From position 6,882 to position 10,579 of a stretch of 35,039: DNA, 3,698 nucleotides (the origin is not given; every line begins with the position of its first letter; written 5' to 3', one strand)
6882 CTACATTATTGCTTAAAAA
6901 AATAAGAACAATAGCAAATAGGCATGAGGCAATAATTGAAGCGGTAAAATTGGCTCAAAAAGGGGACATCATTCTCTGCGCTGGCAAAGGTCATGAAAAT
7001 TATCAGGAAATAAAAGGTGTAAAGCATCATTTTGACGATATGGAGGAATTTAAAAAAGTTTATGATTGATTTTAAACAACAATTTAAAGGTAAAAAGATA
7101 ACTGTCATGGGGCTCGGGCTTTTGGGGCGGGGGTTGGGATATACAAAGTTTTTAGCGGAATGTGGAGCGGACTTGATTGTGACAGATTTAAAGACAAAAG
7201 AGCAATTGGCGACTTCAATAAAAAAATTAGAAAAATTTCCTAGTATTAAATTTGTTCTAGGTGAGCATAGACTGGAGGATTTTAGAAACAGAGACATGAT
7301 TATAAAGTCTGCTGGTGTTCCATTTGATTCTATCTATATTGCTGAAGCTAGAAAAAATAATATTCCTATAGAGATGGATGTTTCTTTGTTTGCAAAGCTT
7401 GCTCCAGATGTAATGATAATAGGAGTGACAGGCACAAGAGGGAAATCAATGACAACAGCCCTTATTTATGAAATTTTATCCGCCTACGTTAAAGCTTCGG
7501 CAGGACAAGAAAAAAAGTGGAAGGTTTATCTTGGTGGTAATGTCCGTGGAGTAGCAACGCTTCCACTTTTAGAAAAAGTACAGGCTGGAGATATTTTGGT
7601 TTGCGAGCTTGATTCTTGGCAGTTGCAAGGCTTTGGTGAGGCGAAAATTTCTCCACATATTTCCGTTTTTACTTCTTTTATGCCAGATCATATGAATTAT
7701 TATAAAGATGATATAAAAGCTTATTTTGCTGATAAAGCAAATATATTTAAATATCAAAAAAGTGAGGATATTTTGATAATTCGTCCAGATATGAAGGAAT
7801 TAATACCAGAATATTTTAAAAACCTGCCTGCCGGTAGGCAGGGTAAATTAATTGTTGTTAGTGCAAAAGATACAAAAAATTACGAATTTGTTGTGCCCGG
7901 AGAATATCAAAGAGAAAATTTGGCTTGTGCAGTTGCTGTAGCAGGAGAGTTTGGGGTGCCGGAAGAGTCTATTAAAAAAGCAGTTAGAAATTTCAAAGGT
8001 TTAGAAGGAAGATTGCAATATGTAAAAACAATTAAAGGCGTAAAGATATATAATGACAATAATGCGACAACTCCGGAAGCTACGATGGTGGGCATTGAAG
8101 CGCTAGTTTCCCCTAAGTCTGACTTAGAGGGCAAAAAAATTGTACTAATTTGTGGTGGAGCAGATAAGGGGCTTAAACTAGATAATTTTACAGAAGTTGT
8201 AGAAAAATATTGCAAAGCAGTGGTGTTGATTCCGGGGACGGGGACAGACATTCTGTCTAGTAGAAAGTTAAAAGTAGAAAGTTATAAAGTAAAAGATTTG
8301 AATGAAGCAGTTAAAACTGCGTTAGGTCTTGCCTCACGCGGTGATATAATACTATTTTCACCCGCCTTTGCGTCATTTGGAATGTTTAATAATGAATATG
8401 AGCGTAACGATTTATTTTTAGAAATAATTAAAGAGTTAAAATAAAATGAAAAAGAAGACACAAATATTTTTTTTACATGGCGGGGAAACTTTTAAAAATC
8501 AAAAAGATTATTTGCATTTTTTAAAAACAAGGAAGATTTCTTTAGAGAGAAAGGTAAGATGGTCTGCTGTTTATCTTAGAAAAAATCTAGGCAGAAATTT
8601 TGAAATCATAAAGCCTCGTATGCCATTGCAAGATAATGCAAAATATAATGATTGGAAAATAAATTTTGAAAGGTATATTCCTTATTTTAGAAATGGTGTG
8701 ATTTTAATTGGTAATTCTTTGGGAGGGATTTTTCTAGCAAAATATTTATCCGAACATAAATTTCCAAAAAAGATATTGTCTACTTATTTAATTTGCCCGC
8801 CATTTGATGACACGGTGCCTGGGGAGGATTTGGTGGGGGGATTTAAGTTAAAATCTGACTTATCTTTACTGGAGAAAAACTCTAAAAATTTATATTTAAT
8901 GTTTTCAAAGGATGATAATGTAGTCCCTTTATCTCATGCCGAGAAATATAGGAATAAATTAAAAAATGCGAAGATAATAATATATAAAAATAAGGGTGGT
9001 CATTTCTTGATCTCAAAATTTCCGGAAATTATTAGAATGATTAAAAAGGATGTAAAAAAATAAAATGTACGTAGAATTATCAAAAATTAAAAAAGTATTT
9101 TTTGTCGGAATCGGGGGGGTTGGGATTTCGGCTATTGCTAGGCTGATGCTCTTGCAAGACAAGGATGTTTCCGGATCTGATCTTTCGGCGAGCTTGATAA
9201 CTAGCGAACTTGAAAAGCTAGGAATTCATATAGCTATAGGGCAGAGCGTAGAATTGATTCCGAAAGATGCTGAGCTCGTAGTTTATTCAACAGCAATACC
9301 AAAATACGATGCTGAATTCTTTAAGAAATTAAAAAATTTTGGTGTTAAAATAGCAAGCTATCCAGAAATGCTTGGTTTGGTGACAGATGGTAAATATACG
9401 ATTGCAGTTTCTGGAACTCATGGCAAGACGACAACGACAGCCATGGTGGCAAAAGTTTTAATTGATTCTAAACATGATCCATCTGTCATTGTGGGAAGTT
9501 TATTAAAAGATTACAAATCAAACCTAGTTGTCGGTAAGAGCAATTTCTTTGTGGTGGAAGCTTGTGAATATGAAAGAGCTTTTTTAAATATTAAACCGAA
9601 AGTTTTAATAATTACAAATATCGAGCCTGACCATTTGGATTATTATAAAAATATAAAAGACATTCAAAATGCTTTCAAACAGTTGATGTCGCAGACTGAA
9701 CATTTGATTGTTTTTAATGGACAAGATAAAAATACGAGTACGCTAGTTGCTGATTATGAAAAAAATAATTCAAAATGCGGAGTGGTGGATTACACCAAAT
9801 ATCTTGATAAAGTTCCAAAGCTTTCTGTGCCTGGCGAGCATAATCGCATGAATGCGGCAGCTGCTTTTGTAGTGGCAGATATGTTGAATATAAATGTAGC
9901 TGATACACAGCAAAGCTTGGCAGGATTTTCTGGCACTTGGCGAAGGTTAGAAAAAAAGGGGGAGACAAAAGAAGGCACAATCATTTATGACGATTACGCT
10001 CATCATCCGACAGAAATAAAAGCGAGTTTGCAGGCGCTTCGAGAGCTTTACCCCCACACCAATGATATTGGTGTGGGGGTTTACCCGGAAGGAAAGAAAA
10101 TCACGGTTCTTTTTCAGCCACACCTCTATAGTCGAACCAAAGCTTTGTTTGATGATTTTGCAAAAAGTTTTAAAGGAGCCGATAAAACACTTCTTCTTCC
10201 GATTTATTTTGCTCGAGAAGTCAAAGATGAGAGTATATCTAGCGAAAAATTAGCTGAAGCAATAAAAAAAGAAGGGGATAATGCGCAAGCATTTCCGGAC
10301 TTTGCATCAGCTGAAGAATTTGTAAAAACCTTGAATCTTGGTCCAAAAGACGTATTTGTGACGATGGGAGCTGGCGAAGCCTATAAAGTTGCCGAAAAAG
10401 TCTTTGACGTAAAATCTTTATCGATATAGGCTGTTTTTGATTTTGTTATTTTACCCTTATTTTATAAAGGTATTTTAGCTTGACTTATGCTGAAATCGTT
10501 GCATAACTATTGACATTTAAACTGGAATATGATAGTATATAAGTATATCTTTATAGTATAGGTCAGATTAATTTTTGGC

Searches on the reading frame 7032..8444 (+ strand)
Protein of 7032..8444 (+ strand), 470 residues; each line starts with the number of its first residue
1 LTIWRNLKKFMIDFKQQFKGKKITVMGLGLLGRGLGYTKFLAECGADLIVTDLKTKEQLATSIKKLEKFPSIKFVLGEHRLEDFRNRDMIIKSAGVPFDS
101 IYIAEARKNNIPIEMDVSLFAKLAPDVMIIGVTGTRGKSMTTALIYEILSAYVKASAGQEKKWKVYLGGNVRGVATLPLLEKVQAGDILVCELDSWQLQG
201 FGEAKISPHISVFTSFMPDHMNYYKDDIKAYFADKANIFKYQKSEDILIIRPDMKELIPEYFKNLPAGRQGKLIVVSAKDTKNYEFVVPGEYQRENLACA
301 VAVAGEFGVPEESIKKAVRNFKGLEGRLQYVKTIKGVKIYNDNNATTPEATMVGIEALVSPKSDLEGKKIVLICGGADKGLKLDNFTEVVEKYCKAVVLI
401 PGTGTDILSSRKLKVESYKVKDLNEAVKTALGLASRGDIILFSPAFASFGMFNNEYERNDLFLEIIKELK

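Call 14: search_protein_families(library=pfam, proteins=[window:7032-8444:+])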
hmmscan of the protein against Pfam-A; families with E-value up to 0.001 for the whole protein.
window:7032-8444:+ (470 aa): 3 families
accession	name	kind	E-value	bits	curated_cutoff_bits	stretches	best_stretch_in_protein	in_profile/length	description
PF08245.18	Mur_ligase_M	-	2.2e-16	60.8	24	1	132-256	1-127/200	Mur ligase middle domain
PF02875.26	Mur_ligase_C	-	9.5e-12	46.3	28.4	1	326-445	1-126/127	Mur ligase, glutamate ligase domain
PF21799.2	MurD-like_N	-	1.3e-08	35.4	27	1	21-113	1-86/88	Mur ligase MurD-like, N-terminal domain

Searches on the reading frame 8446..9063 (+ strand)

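Call 29: search_protein_families(library=pfam, proteins=[window:8446-9063:+], max_evalue=0.01)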
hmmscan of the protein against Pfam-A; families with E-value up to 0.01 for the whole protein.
window:8446-9063:+ (205 aa): 4 families
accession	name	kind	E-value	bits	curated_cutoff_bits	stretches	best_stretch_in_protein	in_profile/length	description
PF00561.26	Abhydrolase_1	-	6.8e-07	29.6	25.8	1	85-121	71-104/245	alpha/beta hydrolase fold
PF06821.19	Ser_hydrolase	-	9.4e-06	26.1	22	1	63-188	35-155/172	Serine hydrolase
PF10230.15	LIDHydrolase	-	0.00095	19.4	27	0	140-184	212-257/262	Lipid-droplet associated hydrolase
PF08386.16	Abhydrolase_4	-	0.0037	17.8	21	1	145-188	33-76/103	TAP-like protein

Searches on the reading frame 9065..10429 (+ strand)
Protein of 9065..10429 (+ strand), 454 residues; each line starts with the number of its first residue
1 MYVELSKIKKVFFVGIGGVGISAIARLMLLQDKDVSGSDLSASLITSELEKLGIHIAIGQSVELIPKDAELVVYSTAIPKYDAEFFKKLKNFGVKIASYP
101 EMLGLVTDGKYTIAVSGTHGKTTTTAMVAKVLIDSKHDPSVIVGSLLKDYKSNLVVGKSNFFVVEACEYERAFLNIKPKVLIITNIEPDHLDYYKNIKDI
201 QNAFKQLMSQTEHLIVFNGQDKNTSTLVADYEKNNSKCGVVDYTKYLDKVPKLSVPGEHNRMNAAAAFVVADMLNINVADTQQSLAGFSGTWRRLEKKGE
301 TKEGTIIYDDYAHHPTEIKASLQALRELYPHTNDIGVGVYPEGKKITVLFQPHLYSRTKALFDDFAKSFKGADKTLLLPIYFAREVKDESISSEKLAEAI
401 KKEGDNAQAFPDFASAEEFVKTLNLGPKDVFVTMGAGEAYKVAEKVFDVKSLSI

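Call 14: search_protein_families(library=pfam, proteins=[window:9065-10429:+])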
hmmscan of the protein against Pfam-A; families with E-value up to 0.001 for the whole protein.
window:9065-10429:+ (454 aa): 3 families
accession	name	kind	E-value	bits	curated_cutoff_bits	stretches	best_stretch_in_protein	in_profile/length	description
PF08245.18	Mur_ligase_M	-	4.6e-20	72.9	24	1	115-243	1-145/200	Mur ligase middle domain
PF02875.26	Mur_ligase_C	-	9.4e-20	72.2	28.4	1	293-437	1-127/127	Mur ligase, glutamate ligase domain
PF01225.30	Mur_ligase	-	7.2e-15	55.6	21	1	12-111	3-95/95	Mur ligase family, catalytic domain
